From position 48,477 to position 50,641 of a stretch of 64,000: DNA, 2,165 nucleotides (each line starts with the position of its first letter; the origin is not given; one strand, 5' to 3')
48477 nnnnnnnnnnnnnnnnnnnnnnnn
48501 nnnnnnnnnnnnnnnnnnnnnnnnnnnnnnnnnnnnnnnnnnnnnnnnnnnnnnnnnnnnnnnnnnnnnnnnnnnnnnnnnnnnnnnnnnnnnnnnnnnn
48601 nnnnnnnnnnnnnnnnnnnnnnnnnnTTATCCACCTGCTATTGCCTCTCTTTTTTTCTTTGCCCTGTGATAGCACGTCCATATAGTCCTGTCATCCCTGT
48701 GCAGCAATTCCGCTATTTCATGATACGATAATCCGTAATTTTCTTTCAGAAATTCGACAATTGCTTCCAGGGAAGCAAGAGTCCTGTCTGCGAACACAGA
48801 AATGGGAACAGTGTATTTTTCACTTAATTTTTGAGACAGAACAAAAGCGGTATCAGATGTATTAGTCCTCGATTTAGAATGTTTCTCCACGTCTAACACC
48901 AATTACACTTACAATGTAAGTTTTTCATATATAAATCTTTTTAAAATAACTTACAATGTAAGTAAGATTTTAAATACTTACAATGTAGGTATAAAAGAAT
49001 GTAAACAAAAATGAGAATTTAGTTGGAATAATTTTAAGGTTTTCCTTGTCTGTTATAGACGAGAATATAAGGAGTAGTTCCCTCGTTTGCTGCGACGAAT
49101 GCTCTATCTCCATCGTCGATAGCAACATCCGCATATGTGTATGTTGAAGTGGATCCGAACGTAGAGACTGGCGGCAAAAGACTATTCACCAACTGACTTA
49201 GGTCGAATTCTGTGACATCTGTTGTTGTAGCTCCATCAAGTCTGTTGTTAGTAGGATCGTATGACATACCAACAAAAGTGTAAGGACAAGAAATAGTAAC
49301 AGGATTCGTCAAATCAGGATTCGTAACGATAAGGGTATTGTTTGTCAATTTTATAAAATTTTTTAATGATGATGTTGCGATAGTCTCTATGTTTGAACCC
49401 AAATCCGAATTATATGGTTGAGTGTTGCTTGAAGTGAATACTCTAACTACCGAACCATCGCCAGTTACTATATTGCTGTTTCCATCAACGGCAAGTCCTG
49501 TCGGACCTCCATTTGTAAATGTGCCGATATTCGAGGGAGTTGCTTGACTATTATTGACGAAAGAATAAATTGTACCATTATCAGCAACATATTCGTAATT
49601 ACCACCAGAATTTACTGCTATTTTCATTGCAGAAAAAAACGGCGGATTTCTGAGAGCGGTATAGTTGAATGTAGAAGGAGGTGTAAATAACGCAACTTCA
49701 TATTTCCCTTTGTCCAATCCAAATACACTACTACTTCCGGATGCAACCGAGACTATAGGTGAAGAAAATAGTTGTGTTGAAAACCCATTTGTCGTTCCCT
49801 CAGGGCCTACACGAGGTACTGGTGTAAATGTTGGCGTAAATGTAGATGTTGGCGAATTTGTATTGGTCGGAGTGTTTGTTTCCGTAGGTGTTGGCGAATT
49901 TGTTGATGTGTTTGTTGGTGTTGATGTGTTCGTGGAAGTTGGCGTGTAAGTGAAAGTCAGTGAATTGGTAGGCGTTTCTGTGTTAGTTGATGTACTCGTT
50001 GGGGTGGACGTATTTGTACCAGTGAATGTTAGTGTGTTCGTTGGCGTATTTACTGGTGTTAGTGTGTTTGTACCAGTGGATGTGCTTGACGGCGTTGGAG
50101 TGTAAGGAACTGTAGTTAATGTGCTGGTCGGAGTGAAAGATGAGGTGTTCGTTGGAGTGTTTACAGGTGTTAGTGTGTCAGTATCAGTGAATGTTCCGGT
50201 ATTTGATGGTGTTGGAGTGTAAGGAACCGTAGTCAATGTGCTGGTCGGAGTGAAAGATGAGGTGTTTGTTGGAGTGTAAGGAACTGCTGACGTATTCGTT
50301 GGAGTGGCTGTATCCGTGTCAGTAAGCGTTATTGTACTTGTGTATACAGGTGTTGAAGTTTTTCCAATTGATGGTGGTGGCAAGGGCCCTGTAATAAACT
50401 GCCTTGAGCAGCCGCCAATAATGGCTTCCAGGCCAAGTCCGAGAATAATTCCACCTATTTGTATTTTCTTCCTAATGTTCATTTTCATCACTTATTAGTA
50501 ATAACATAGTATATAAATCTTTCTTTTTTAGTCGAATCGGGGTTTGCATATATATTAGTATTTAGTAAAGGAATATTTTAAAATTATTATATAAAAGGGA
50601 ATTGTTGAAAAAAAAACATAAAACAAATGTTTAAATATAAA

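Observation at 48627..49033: HTH regulator translationally coupled to the giant adhesin gene, with a triple palindromic operator array in its promoter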

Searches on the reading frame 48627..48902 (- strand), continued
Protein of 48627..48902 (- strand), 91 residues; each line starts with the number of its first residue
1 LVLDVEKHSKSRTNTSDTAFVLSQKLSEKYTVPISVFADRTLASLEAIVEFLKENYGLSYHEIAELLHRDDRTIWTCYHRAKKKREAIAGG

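Call 62: search_protein_families(library=pfam, proteins=[L017:10201-20193:+, L048:10165-20163:+, L009:10174-20163:+], max_evalue=0.00001)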
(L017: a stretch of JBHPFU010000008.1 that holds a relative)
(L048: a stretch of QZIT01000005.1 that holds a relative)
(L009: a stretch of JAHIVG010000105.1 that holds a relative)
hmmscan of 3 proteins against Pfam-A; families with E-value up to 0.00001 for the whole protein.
L017:10201-20193:+ (3331 aa): 3 families
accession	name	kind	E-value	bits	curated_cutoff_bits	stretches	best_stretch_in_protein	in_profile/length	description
PF13385.13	Laminin_G_3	-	2.3e-135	447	27.6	6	1160-1317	1-151/151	Concanavalin A-like lectin/glucanases superfamily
PF02210.31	Laminin_G_2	-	4.8e-13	50.1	22.9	0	3078-3132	44-98/126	Laminin G domain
PF13229.12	Beta_helix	-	4.7e-12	46.2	25.9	2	2141-2270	24-156/158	Right handed beta helix region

L048:10165-20163:+ (3333 aa): 4 families
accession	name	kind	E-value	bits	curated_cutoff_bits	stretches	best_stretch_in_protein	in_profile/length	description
PF13385.13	Laminin_G_3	-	2e-77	258.9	27.6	4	2425-2581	3-151/151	Concanavalin A-like lectin/glucanases superfamily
PF00082.27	Peptidase_S8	-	5.1e-28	98.6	21.8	1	654-873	1-273/288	Subtilase family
PF06848.17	Disaggr_repeat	-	9.8e-11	42.1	33.9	1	2663-2795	32-179/179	Disaggregatase related repeat domain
PF02210.31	Laminin_G_2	-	7.4e-08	33.3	22.9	0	1390-1465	41-123/126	Laminin G domain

L009:10174-20163:+ (3330 aa): 3 families
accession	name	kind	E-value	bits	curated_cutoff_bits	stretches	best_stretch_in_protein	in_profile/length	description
PF13385.13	Laminin_G_3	-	9e-55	185.4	27.6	3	2306-2467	2-151/151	Concanavalin A-like lectin/glucanases superfamily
PF00354.24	Pentaxin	-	4.3e-12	46.6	25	0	1432-1515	82-171/194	Pentaxin family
PF02210.31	Laminin_G_2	-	2.5e-07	31.7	22.9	0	1090-1169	20-99/126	Laminin G domain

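Call 66: search_protein_representatives(alignment_id=A1)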
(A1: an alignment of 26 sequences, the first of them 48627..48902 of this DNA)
Query: 26 sequences, 107 profile positions. Proteins with E-value up to 0.001 (for the whole library): 2174; up to 1e-10: 1945; up to 1e-30: 478. The best 150 are listed.
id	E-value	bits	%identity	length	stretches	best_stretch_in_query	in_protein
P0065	1.5e-88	308.2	-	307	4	35-105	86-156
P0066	4.0e-74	261.8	-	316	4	4-102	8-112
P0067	2.4e-72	256.1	-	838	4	25-104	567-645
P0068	1.4e-71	253.6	-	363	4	37-103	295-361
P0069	1.6e-70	250.2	-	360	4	44-104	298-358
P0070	6.0e-69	245.2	-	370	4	7-101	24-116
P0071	7.1e-69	244.9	-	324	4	41-104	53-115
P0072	1.3e-68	244.1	-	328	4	43-105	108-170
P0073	9.0e-68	241.4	-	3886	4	37-104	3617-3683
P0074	1.2e-67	241.0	-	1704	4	37-105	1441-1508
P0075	6.2e-67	238.7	-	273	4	41-104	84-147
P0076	3.9e-66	236.1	-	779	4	34-104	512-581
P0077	7.9e-65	231.9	-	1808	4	25-103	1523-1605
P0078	2.6e-63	227.0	-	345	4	46-104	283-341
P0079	1.5e-62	224.6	-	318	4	25-105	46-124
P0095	1.2e-52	192.8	-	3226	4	36-102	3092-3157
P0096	2.5e-52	191.7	-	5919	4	47-104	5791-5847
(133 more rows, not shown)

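Call 70: find_encoding_contigs(protein=P0095, flank=3000, max_places=3)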
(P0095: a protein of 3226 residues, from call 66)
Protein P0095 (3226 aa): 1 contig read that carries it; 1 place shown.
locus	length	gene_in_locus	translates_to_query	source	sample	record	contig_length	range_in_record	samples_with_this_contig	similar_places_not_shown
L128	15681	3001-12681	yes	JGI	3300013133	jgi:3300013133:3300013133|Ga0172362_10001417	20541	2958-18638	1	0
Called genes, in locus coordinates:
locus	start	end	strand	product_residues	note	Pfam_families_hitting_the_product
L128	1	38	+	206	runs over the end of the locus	PF01909:NTP_transf_2 (weak), PF18765:Polbeta (weak)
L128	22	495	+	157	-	-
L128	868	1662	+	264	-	PF01909:NTP_transf_2, PF18765:Polbeta (weak)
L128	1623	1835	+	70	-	-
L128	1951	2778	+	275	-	-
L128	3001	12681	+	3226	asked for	PF13385:Laminin_G_3, PF08281:Sigma70_r4_2 (faint)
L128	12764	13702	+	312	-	-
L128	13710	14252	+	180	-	-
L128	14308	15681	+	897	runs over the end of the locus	-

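Call 71: find_encoding_contigs(protein=P0096, flank=3000, max_places=3)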
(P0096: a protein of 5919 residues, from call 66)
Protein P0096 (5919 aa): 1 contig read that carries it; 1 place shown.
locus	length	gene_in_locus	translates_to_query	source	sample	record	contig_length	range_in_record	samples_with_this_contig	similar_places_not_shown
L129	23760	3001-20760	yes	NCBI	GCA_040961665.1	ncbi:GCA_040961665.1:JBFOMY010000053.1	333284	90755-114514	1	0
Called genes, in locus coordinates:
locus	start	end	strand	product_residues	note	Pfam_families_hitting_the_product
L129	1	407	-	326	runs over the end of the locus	PF00044:Gp_dh_N, PF02800:Gp_dh_C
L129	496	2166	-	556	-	PF00587:tRNA-synt_2b (weak), PF03129:HGTP_anticodon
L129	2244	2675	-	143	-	PF24434:DUF7557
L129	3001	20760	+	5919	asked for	PF27332:TP_0781 (faint), PF13449:Phytase-like (faint), PF13385:Laminin_G_3, PF09136:Glucodextran_B (faint), PF19077:Big_13 (weak), PF22501:DUF6991 (faint), PF19077:Big_13 (weak), PF13385:Laminin_G_3, +1 more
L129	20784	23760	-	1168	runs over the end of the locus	-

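Call 77: search_protein_families(library=pfam, proteins=[L079:4741-5442:+], max_evalue=0.01)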
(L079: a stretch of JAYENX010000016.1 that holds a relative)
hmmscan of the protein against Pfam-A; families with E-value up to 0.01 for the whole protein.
L079:4741-5442:+ (233 aa): 4 families
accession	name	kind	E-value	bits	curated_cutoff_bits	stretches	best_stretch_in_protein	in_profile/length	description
PF01163.29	RIO1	-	9.9e-52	175.7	22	1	47-226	1-186/187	RIO domain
PF01636.29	APH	-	0.0022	18.2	23.2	0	163-193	166-198/239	Phosphotransferase enzyme family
PF00069.31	Pkinase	-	0.0027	17.6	31.7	1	144-199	96-152/263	Protein kinase domain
PF19974.5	TCAD9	-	0.0084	15.8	40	0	162-194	294-326/429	Ternary complex associated domain 9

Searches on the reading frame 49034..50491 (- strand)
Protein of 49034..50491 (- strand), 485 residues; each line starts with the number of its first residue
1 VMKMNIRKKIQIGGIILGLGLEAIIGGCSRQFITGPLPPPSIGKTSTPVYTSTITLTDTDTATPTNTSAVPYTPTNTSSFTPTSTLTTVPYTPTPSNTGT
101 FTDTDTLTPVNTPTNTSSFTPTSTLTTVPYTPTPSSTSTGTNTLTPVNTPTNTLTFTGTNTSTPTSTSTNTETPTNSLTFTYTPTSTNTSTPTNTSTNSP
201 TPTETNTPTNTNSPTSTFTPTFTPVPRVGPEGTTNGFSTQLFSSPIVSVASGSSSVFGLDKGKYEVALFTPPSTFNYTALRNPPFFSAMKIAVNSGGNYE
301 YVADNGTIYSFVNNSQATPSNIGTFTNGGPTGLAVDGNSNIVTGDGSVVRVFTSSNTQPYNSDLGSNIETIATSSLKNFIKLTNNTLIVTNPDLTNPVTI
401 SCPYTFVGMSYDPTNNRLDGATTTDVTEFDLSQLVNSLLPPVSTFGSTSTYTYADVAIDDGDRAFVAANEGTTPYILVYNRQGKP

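Call 10: search_protein_families(library=pfam, proteins=[window:49034-50491:-], max_evalue=0.001)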
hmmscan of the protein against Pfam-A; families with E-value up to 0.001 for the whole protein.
window:49034-50491:- (485 aa): 0 families

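Call 14: find_encoding_contigs(protein=window:49034-50491:-, flank=3000, max_places=4)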
Protein window:49034-50491:- (485 aa): no gene with exactly this product is on record in the collection.

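Call 77: search_protein_families(library=pfam, proteins=[window:49034-50491:-], max_evalue=0.01)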
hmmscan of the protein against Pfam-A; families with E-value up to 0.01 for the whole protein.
window:49034-50491:- (485 aa): 0 families
